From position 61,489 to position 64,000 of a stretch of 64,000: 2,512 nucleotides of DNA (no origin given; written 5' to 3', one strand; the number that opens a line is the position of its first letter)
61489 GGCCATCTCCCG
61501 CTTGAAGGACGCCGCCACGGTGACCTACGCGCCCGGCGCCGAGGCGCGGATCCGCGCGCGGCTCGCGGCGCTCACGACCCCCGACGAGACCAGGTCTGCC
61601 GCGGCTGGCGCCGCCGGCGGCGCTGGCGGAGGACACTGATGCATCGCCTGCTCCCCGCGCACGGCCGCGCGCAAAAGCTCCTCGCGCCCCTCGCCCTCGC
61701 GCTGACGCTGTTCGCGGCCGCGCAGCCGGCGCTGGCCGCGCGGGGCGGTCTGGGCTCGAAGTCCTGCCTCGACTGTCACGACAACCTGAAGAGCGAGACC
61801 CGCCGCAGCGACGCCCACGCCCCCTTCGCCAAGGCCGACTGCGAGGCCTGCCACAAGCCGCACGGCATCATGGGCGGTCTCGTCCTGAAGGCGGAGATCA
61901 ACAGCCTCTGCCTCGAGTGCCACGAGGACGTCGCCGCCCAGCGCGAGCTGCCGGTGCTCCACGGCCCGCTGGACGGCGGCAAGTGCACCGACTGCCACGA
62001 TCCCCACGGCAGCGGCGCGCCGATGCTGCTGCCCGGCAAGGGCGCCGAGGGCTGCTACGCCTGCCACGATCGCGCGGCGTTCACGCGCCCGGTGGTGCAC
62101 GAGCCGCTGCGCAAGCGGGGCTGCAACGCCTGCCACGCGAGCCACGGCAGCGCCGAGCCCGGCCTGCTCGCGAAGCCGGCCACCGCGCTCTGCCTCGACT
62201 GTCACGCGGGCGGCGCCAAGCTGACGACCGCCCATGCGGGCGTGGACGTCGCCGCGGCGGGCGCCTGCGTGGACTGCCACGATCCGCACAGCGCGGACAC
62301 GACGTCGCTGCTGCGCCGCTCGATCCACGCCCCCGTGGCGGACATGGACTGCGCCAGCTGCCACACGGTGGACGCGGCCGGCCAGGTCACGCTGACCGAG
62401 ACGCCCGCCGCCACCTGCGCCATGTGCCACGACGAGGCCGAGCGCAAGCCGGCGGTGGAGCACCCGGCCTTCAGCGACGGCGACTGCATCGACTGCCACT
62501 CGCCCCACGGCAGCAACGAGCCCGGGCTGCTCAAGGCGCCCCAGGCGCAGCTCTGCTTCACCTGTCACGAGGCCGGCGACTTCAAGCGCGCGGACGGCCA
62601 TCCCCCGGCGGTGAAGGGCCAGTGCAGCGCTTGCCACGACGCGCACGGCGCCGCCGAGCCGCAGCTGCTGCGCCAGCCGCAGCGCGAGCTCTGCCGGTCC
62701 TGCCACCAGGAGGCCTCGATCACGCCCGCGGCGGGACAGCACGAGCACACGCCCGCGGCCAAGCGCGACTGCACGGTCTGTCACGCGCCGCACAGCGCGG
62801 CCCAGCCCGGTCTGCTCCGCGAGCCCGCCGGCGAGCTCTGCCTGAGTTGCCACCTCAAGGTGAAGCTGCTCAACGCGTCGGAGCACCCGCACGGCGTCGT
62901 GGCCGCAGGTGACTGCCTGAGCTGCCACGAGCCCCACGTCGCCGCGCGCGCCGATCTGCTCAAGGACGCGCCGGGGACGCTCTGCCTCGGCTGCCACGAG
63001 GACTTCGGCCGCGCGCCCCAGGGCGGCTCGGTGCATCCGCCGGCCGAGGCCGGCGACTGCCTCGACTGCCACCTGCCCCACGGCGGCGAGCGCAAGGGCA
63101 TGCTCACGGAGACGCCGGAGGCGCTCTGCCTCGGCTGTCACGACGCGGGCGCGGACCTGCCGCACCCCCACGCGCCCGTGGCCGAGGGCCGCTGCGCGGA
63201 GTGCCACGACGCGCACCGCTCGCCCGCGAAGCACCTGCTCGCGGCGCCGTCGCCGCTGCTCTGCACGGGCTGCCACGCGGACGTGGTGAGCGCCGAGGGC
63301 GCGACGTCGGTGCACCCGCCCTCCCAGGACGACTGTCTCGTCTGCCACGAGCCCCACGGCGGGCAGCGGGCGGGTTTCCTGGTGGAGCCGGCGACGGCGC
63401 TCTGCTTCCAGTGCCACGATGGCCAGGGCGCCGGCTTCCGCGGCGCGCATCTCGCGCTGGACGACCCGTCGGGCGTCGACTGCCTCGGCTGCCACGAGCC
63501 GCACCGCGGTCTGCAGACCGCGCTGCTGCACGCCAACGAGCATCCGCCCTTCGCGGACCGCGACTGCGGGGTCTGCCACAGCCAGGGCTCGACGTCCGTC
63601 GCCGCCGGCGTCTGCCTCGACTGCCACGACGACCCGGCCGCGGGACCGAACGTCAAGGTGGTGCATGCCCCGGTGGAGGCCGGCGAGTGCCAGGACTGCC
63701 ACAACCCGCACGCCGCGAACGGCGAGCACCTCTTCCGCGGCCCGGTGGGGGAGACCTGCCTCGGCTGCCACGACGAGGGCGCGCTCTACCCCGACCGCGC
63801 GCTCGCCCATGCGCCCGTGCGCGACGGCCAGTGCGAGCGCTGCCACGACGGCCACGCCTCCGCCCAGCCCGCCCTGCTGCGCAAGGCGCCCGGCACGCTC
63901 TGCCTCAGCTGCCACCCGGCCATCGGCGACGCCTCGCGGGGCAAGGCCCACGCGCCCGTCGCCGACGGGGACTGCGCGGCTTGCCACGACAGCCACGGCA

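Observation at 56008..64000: Five-gene operon linking a discoidin-insert outer-membrane barrel, LpoB-like lipoproteins, a SurA-like PPIase and a >=32-haem cytochrome: candidate non-canonical porin-cytochrome electron conduit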

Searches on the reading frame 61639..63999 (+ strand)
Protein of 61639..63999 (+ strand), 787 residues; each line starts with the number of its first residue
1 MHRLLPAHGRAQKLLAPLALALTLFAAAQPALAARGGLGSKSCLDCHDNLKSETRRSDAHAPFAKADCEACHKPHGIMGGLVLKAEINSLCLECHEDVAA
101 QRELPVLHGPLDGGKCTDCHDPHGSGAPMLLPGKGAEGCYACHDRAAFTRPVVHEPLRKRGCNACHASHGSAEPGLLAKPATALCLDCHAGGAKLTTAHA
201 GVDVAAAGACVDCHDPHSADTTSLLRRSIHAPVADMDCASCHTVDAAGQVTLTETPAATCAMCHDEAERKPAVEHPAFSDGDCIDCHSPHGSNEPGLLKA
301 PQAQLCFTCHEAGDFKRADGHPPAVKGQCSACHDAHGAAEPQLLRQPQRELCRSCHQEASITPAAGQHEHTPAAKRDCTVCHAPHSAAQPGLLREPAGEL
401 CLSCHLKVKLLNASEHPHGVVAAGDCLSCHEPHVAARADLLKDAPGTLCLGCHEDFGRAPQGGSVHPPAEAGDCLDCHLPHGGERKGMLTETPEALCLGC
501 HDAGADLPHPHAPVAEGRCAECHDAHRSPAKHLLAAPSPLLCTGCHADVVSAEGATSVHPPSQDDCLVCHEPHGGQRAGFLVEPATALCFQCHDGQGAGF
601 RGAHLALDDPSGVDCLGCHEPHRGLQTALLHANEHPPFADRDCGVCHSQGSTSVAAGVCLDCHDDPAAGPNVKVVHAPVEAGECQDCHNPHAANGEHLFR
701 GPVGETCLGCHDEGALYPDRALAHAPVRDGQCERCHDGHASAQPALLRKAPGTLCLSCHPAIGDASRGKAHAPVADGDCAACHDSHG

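Call 5: search_protein_families(library=pfam, proteins=[window:61639-63999:+], max_evalue=0.1)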
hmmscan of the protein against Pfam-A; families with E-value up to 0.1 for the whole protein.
window:61639-63999:+ (787 aa): 6 families
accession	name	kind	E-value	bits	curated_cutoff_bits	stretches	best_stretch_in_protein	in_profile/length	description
PF09699.15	Paired_CXXCH_1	-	6.6e-168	544.6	20.6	16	275-312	1-38/41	Doubled CXXCH motif (Paired_CXXCH_1)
PF14522.11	Cytochrome_C7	-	6.6e-33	112.8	24.8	13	679-737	11-67/67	Cytochrome c7 and related cytochrome c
PF14537.11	Cytochrom_c3_2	-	1.1e-31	109.6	25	10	234-311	5-79/79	Cytochrome c3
PF02085.21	Cytochrom_CIII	-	1.6e-16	60.9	22.9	3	634-711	24-101/101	Class III cytochrome C family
PF22113.1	Mtrc-MtrF_II-IV_dom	-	1.2e-13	51.4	30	0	542-691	9-166/176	Outer membrane cytochrome MtrC/MtrF-like, domains II/IV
PF22678.1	Cytochrom_c_NrfB-like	-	9.1e-06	26.5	27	0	43-130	1-75/89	Cytochrome c-type protein NrfB-like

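Call 6: search_protein_families(library=ncbifam, proteins=[window:61639-63999:+], max_evalue=0.1)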
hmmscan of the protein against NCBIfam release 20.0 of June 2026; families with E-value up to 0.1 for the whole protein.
window:61639-63999:+ (787 aa): 10 families
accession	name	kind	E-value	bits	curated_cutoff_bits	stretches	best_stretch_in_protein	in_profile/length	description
TIGR01905.1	paired_CXXCH_1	subfamily_domain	7.2e-161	521.9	25.2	17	275-313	1-39/41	doubled CXXCH domain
TIGR03508.1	decahem_SO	subfamily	1.3e-103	345.9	192.2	7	41-215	71-249/258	DmsE family decaheme c-type cytochrome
NF041028.1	decahem_GSU2203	exception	3.1e-100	335.5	325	7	40-193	101-256/317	GSU2203 family decaheme c-type cytochrome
TIGR03507.1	decahem_SO1788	subfamily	1.4e-22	79.9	209.3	8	673-741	235-307/672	OmcA/MtrC family decaheme c-type cytochrome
NF045722.1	c3_cytochr_TmcA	equivalog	2e-14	53.6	114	3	258-312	58-112/125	acidic tetraheme cytochrome c3 TmcA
TIGR03153.1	cytochr_NrfH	equivalog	4.9e-11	42.8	134.2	3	349-456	28-136/138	cytochrome c nitrite reductase small subunit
NF047727.1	4hemeCytCCctA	equivalog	1.5e-05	25.1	180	1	159-221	37-94/109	tetraheme c-type cytochrome CctA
NF008659.0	PRK11659.1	equivalog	1.9e-05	24.4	184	2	399-460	111-174/188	cytochrome c nitrite reductase pentaheme subunit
NF043011.1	CytC7_Geobact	equivalog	0.00043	20.7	120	2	421-461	42-82/89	cytochrome c7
TIGR03146.1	cyt_nit_nrfB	equivalog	0.019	15.3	166.6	0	41-98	85-144/145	cytochrome c nitrite reductase pentaheme subunit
